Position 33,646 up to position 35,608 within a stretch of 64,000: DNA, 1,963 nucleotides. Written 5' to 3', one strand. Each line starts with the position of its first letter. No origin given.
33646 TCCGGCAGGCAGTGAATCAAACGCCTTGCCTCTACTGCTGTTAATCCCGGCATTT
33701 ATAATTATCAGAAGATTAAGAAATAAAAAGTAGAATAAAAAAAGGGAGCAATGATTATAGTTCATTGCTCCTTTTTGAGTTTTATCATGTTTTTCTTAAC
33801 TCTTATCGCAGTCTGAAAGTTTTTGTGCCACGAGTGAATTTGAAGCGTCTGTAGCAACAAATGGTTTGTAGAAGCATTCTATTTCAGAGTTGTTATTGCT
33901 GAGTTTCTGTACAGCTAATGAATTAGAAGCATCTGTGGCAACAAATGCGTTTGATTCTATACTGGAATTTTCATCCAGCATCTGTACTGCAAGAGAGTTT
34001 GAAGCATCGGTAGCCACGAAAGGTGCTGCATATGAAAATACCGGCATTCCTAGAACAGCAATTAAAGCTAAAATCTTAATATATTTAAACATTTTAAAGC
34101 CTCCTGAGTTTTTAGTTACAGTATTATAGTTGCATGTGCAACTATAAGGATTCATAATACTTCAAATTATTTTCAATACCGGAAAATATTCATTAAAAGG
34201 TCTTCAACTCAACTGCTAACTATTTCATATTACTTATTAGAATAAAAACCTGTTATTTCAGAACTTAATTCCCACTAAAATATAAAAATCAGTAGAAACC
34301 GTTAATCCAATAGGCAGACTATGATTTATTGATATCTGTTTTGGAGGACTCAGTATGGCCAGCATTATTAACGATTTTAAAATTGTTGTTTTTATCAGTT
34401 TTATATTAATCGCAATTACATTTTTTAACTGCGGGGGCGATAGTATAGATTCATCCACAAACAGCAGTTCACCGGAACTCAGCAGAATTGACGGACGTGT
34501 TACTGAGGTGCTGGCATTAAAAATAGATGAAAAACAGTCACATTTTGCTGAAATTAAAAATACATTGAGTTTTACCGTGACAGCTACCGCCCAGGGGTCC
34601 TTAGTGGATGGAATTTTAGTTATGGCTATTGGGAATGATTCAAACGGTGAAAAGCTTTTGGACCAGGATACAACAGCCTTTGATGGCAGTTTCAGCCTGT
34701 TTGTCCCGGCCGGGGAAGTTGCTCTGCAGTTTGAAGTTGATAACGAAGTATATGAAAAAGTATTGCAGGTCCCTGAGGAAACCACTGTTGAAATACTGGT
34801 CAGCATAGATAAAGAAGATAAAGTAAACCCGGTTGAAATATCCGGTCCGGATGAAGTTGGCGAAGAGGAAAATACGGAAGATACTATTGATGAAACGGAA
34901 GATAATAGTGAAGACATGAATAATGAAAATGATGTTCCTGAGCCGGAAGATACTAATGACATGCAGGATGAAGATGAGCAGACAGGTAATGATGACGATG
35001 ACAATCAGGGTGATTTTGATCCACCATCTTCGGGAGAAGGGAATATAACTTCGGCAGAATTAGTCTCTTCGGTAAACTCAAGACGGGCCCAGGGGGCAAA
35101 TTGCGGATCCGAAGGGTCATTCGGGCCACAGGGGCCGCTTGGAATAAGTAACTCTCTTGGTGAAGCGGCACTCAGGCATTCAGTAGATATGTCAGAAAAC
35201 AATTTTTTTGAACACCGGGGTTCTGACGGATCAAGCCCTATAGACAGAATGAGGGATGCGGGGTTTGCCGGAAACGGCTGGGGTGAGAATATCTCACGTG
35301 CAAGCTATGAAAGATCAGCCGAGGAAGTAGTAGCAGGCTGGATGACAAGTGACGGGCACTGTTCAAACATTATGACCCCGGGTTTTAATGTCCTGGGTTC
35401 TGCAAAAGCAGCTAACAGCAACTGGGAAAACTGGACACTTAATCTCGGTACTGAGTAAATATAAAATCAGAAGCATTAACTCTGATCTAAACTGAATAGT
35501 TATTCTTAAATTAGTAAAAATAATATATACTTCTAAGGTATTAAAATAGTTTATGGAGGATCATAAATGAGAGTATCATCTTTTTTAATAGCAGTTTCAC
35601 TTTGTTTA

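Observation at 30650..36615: Six-kb insert of eukaryote-like secreted proteins (PR-5-like, PR-1/CAP-like, repeat protein, family member 4) splitting a folate/pterin gene neighbourhood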

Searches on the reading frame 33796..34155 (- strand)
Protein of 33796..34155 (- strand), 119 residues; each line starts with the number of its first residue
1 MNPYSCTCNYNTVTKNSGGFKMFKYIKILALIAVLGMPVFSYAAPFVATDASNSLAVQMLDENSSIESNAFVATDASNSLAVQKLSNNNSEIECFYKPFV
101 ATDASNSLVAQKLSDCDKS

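Call 3: search_protein_families(library=pfam, proteins=[window:33796-34155:-], max_evalue=0.1)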
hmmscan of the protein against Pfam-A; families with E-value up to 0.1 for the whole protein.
window:33796-34155:- (119 aa): 1 family
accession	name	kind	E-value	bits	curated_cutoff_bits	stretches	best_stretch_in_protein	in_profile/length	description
PF03212.20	Pertactin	-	0.082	13.3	22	0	42-92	13-63/121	Pertactin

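Call 11: search_protein_families(library=ncbifam, proteins=[window:33796-34155:-], max_evalue=0.1)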
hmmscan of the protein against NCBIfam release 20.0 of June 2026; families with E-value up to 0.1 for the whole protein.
window:33796-34155:- (119 aa): 0 families

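Call 38: find_related_loci(query=A2, collection=metagenome_contigs, flank=10000)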
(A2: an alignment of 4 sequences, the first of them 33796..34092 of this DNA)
Query A2 (98 aa) in metagenome_contigs; peptide patterns used: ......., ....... (x = any residue, [..] = any of these).
600 stretches matched a pattern (row limit reached: there are more); 1 encode a relative of the query (tblastn E <= 1e-3); 1 distinct loci.
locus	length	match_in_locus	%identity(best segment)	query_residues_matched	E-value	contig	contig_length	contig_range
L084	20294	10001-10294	88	1-98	1e-55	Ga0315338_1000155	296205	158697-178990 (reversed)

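Call 97: search_protein_families(library=pfam, proteins=[window:33796-34092:-], max_evalue=0.05)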
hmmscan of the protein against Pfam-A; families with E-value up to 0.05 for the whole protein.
window:33796-34092:- (98 aa): 0 families
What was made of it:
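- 33796..34092 (-): 98-aa secreted peptide (pep98). Sec signal, then three copies of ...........(A/V)(V/A)Q with variable linkers, and two invariant Cys. No family hit (calls 3, 11, 97).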

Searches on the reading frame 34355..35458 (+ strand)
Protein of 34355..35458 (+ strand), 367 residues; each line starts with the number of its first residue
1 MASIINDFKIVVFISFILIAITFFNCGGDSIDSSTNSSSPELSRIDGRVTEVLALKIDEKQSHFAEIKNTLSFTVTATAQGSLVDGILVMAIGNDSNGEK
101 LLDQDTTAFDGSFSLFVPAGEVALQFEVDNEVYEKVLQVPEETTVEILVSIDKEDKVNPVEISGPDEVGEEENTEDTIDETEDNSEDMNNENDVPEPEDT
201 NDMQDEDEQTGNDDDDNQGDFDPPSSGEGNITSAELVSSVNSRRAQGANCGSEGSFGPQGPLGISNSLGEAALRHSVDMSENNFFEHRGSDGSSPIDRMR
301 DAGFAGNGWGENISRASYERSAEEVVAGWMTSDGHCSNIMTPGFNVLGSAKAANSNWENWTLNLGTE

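Call 3: search_protein_families(library=pfam, proteins=[window:34355-35458:+], max_evalue=0.1)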
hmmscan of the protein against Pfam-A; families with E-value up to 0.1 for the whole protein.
window:34355-35458:+ (367 aa): 1 family
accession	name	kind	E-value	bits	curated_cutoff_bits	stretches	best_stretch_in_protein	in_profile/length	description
PF00188.32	CAP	-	1.4e-12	48.9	21.1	1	260-363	14-116/117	Cysteine-rich secretory protein family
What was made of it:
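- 34355..35458 (+): CAP/SCP-domain lipoprotein. Lipobox-like NCGG, an N-terminal domain that matches no family, a poly-acidic linker, and a CAP domain at residues ~235-367 (35057-35455). This is the oldest layer of the insert. Pfam CAP (call 3).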

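Call 11: search_protein_families(library=ncbifam, proteins=[window:34355-35458:+], max_evalue=0.1)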
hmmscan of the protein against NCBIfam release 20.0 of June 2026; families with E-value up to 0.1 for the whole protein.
window:34355-35458:+ (367 aa): 2 families
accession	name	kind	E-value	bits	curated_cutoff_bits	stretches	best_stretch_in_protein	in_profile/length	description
NF052539.1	DivAsocLipDalA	equivalog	2.5e-17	63.2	200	1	259-357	64-160/169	divisome-associated lipoprotein DalA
TIGR02909.1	spore_YkwD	subfamily_domain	9.2e-14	51.5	171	1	261-357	23-117/127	uncharacterized protein, YkwD family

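Call 19: find_homologous_proteins(query=window:34355-35458:+, max_evalue=0.001)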
Query window:34355-35458:+ (367 aa): 20 proteins with E <= 0.001 among 3462 candidates.
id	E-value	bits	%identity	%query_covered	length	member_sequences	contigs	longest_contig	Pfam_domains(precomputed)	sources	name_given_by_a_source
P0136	1.6e-221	753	93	100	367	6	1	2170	PF00188.33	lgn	-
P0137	1.3e-170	585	73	100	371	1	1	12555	PF00188.33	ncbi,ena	-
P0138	4.6e-161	554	70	100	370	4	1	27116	PF00188.33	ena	-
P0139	4.1e-160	551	70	100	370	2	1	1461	PF00188.33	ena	-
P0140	1.2e-152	526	65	100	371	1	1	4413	PF00188.33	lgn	-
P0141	1.7e-137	477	60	100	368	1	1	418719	PF00188.33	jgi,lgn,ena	-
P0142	1.4e-91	326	45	100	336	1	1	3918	PF00188.33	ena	-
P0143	2.9e-91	324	64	39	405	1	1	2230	PF00188.33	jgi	-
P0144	5.0e-89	317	63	37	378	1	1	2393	PF00188.33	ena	-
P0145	7.1e-85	303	45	98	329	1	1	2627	PF00188.33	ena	-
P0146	1.0e-79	286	44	98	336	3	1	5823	PF00188.33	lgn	-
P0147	3.6e-27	114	41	47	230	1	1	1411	PF00188.33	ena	-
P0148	3.9e-26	110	48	35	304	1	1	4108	PF00188.33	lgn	-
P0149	2.6e-24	104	47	36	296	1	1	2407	PF00188.33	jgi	jgi:uncharacterized protein YkwD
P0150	7.6e-23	99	46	36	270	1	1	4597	PF00188.33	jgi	jgi:uncharacterized protein YkwD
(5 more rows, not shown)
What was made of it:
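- On Eukaryotic PR-1 / CRISP branch of CAP: Metagenomic homologs are named YkwD (call 19).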

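Call 21: search_solved_structures(query=window:34355-35458:+, max_evalue=1, show_alignments=1)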
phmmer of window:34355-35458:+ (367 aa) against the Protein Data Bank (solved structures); distinct sequences matched with E-value up to 1: 1.
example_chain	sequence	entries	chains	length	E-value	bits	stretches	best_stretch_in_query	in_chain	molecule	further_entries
4ifa_A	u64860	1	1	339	8.8e-06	28.5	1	268-349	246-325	Extracellular protein containing a SCP domain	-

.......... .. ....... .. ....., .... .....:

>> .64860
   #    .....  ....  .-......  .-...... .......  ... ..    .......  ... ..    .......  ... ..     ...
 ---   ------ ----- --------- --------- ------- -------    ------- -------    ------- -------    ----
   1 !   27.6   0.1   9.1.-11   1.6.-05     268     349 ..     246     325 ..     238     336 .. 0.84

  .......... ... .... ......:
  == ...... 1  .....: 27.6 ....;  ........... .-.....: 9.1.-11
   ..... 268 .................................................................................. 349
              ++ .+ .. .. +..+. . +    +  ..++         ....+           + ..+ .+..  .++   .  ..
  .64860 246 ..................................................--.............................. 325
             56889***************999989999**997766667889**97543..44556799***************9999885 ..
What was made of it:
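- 34355..35458 (+): PDB 4ifa only (call 21).
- On Eukaryotic PR-1 / CRISP branch of CAP: The only PDB match at E <= 1 is 4ifa, deposited as an extracellular SCP-domain protein; no chain named as PR-1, CRISP or GAPR matched (call 21).
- CAP is the bacterial YkwD/SCP type and matches no eukaryotic structure (calls 11, 21).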

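Call 77: find_encoding_contigs(protein=P0146, flank=6000, max_places=3)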
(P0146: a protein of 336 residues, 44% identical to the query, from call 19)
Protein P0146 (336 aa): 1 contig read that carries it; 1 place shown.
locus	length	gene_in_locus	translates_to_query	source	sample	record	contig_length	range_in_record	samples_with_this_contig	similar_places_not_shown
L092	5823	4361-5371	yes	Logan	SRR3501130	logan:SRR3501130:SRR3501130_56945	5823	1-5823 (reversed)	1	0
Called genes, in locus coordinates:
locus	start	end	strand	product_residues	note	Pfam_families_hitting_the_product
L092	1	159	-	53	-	?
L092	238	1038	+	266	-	-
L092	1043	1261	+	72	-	PF17863:AAA_lid_2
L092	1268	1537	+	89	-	-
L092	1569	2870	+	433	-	PF00324:AA_permease, PF13520:AA_permease_2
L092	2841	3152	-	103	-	-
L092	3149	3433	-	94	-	PF01329:Pterin_4a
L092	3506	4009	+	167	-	PF01288:HPPK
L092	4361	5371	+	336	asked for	PF00188:CAP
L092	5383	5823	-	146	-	?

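Call 78: find_encoding_contigs(protein=P0142, flank=6000, max_places=3)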
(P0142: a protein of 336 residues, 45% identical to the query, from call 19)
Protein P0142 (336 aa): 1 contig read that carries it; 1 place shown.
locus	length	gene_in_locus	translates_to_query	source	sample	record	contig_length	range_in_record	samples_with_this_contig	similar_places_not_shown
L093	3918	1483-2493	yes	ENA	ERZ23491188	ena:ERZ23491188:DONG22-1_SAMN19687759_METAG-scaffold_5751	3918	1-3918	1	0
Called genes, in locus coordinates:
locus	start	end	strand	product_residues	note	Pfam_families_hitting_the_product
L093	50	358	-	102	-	-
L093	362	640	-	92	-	PF01329:Pterin_4a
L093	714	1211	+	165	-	PF01288:HPPK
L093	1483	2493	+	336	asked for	PF00188:CAP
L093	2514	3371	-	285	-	PF00763:THF_DHG_CYH, PF02882:THF_DHG_CYH_C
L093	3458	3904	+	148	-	PF04191:PEMT, PF04140:ICMT (weak)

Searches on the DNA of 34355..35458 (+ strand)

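Call 81: search_rna_families(sources=[L092, L093], threshold=evalue, max_evalue=1, show_alignments=2)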
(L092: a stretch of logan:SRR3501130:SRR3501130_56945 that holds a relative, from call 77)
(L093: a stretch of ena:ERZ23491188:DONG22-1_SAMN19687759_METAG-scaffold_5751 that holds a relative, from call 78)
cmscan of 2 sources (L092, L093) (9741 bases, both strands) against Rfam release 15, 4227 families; matches with E-value up to 1: 2.
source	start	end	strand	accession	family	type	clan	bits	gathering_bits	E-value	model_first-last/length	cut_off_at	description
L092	4197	4280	+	RF01051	c-di-GMP-I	Cis-reg; riboswitch;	CL00126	74.1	35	1.7e-13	1-87/87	no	c-di-GMP-I riboswitch aptamer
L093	1324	1408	+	RF01051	c-di-GMP-I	Cis-reg; riboswitch;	CL00126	73.9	35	1.9e-13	1-87/87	no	c-di-GMP-I riboswitch aptamer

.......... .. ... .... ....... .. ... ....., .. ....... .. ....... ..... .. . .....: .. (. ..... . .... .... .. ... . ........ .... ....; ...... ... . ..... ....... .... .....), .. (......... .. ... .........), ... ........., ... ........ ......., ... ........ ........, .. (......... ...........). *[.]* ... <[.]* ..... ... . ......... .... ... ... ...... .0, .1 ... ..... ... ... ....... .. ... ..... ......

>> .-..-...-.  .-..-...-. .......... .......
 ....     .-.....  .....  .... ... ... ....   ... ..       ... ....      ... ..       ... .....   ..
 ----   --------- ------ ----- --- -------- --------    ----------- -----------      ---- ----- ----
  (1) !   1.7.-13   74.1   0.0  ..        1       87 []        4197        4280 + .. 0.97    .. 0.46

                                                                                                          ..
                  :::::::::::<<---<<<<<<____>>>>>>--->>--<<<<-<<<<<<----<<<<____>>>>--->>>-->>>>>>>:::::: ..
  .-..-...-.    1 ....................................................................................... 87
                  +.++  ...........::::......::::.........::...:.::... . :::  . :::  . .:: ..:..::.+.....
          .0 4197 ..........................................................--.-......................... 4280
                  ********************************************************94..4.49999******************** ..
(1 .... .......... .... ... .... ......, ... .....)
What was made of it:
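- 34355..35458 (+): Orthologs in L092 and L093 sit behind a c-di-GMP-I riboswitch (call 81).
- On c-di-GMP-I riboswitch (RF01051) upstream of the CAP gene: Met in relatives L092 and L093 (74 bits against 35, call 81).
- Closest known: Bacterial SCP/CAP proteins of the YkwD type. Different: Its orthologs in CAP-only genomes sit behind a c-di-GMP-I riboswitch (call 81).
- RF01051 scores 74 bits against a gathering score of 35 in L092 and L093 (call 81).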
